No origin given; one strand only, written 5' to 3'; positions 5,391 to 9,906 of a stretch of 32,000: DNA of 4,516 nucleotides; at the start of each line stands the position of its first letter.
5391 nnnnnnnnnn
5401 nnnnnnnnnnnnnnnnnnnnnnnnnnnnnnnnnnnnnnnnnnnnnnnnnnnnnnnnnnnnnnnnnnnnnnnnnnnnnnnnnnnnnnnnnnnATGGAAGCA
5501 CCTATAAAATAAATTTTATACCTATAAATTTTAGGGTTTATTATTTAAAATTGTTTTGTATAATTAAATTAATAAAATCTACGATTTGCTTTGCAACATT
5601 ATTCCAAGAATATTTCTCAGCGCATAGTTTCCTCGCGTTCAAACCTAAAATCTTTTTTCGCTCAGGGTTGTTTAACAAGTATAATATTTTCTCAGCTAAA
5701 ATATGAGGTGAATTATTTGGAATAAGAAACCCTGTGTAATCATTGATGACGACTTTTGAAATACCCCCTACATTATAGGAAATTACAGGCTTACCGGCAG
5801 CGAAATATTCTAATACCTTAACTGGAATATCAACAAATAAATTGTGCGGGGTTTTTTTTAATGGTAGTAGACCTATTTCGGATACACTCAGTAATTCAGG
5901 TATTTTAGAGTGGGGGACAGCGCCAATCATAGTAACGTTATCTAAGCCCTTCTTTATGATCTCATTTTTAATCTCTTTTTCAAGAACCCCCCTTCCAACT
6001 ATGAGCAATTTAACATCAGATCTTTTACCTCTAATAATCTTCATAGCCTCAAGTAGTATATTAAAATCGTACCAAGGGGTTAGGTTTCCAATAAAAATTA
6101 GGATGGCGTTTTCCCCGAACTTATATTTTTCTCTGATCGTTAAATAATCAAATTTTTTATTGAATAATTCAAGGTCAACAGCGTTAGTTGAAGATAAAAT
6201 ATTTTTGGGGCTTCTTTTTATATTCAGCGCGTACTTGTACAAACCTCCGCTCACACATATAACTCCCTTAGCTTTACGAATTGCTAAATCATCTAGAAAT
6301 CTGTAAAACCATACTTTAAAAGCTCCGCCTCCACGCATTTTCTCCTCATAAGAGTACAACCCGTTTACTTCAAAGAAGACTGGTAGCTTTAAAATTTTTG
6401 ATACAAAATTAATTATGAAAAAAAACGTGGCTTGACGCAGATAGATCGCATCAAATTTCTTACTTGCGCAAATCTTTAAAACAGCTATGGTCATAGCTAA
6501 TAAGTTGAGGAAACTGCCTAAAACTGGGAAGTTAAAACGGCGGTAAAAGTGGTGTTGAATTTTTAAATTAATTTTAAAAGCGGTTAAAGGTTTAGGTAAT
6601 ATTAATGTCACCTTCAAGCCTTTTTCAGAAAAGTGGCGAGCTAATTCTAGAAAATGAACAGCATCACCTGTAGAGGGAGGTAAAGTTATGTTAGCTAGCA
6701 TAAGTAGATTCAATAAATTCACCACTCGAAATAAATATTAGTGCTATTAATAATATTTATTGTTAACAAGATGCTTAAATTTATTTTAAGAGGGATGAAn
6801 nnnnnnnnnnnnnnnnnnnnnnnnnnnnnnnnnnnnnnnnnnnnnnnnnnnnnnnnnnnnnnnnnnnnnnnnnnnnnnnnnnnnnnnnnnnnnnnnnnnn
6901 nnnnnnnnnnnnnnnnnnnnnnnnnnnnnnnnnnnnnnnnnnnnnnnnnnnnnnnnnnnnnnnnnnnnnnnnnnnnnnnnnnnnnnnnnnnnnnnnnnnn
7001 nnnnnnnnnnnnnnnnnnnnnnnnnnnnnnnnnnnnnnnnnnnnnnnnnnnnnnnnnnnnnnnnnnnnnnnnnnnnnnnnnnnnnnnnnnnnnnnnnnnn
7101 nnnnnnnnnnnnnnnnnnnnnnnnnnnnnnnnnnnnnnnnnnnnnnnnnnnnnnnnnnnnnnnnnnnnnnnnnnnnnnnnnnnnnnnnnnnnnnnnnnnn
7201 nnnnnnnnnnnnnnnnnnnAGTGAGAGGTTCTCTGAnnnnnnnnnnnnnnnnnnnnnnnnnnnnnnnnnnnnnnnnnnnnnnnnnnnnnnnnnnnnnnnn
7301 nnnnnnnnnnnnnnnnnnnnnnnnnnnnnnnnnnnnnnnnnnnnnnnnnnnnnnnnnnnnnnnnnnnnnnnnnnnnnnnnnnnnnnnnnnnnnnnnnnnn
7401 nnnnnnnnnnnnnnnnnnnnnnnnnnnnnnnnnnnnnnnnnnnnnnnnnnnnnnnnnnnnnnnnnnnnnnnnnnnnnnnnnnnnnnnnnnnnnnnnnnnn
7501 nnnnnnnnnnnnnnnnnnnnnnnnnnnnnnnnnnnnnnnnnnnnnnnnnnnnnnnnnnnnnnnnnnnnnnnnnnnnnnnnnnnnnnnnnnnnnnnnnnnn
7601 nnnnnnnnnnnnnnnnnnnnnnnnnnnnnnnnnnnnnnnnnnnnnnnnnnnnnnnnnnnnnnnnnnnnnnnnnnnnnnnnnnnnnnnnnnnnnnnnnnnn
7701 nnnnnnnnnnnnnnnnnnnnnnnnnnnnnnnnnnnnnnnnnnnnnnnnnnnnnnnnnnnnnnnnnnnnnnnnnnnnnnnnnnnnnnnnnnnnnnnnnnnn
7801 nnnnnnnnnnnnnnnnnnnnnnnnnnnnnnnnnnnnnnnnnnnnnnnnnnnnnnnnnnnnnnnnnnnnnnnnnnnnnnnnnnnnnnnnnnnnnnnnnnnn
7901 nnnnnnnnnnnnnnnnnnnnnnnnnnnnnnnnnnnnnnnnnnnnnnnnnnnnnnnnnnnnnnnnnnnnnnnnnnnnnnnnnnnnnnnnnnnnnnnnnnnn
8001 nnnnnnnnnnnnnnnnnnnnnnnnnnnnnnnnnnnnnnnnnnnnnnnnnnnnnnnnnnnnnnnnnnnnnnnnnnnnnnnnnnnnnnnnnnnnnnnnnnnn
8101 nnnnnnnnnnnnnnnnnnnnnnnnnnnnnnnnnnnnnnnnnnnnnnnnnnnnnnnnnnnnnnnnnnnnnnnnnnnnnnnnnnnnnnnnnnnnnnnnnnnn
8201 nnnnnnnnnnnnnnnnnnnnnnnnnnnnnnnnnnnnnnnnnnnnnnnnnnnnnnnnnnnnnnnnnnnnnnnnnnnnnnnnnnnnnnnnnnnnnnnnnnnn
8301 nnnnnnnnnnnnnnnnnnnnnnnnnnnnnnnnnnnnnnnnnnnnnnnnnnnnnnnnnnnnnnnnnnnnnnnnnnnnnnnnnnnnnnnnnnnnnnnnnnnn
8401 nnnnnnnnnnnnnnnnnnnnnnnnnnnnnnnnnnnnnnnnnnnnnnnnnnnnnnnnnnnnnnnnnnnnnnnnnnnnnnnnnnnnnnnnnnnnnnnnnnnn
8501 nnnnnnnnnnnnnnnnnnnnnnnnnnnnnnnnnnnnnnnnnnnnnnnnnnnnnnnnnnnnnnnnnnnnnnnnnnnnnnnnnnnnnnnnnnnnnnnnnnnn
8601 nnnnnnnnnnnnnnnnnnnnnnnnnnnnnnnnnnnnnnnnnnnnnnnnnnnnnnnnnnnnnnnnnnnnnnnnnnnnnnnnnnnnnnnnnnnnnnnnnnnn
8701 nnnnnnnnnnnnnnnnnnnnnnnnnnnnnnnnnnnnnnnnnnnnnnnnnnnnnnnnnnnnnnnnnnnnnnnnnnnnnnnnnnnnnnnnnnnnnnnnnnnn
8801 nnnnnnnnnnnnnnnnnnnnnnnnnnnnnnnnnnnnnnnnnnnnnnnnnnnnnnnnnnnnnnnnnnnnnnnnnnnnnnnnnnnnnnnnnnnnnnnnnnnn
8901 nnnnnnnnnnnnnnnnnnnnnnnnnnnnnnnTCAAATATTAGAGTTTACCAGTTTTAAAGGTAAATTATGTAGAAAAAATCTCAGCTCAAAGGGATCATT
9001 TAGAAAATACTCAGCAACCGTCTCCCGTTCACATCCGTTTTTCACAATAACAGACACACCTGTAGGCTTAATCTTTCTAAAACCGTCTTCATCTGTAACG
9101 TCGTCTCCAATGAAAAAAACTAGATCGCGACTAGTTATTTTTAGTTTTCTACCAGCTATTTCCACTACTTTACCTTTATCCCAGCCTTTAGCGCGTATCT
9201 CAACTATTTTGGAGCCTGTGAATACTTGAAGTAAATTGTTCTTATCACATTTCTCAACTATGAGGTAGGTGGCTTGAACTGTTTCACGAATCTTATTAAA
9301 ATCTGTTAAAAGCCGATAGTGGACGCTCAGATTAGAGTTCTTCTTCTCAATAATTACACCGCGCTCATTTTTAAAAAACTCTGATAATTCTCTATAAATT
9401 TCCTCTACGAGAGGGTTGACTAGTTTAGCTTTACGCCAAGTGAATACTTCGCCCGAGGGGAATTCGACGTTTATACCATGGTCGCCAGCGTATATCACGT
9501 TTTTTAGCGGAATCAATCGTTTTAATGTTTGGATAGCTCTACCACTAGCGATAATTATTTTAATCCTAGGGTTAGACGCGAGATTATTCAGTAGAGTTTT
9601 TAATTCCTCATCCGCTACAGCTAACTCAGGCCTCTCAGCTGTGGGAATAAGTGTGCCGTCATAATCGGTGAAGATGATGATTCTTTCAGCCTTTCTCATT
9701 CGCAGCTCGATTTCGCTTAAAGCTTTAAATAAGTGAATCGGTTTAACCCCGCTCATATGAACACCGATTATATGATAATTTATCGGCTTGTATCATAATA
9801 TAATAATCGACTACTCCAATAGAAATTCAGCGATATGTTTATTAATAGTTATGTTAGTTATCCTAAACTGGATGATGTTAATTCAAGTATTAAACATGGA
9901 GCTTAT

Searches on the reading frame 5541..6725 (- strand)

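Call 103: search_protein_families(library=pfam, max_evalue=0.00001, proteins=[window:5541-6725:-])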
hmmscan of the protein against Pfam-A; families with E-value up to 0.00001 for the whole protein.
window:5541-6725:- (394 aa): 5 families
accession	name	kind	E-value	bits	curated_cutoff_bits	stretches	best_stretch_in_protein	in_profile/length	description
PF00534.26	Glycos_transf_1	-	2e-34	119.1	26.4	1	197-366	5-171/172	Glycosyl transferases group 1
PF13692.12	Glyco_trans_1_4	-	4.3e-27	95.5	27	1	208-353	3-142/142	Glycosyl transferases group 1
PF13439.12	Glyco_transf_4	-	8.9e-11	42.5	28.5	1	22-186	5-169/170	Glycosyltransferase Family 4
PF13524.12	Glyco_trans_1_2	-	4.7e-09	36.8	25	1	237-383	14-144/144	Glycosyl transferase-like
PF13579.12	Glyco_trans_4_4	-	6.2e-09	36.8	29.7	1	20-169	2-145/158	Glycosyl transferase 4-like domain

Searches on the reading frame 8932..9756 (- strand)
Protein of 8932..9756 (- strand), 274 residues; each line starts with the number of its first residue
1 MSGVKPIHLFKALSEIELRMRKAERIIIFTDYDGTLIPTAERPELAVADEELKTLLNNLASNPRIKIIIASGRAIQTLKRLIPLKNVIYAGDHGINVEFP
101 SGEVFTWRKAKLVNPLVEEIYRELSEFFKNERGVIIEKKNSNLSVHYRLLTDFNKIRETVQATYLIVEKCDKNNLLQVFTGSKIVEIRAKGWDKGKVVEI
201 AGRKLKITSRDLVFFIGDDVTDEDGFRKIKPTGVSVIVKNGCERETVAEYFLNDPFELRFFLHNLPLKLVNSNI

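Call 103: search_protein_families(library=pfam, max_evalue=0.00001, proteins=[window:8932-9756:-])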
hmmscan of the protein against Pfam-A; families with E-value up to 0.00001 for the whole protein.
window:8932-9756:- (274 aa): 2 families
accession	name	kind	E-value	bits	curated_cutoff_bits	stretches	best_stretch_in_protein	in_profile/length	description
PF02358.22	Trehalose_PPase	-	1.2e-41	142.8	27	1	29-255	1-234/235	Trehalose-phosphatase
PF08282.18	Hydrolase_3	-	9.5e-09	35.8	20.9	0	28-140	1-104/255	haloacid dehalogenase-like hydrolase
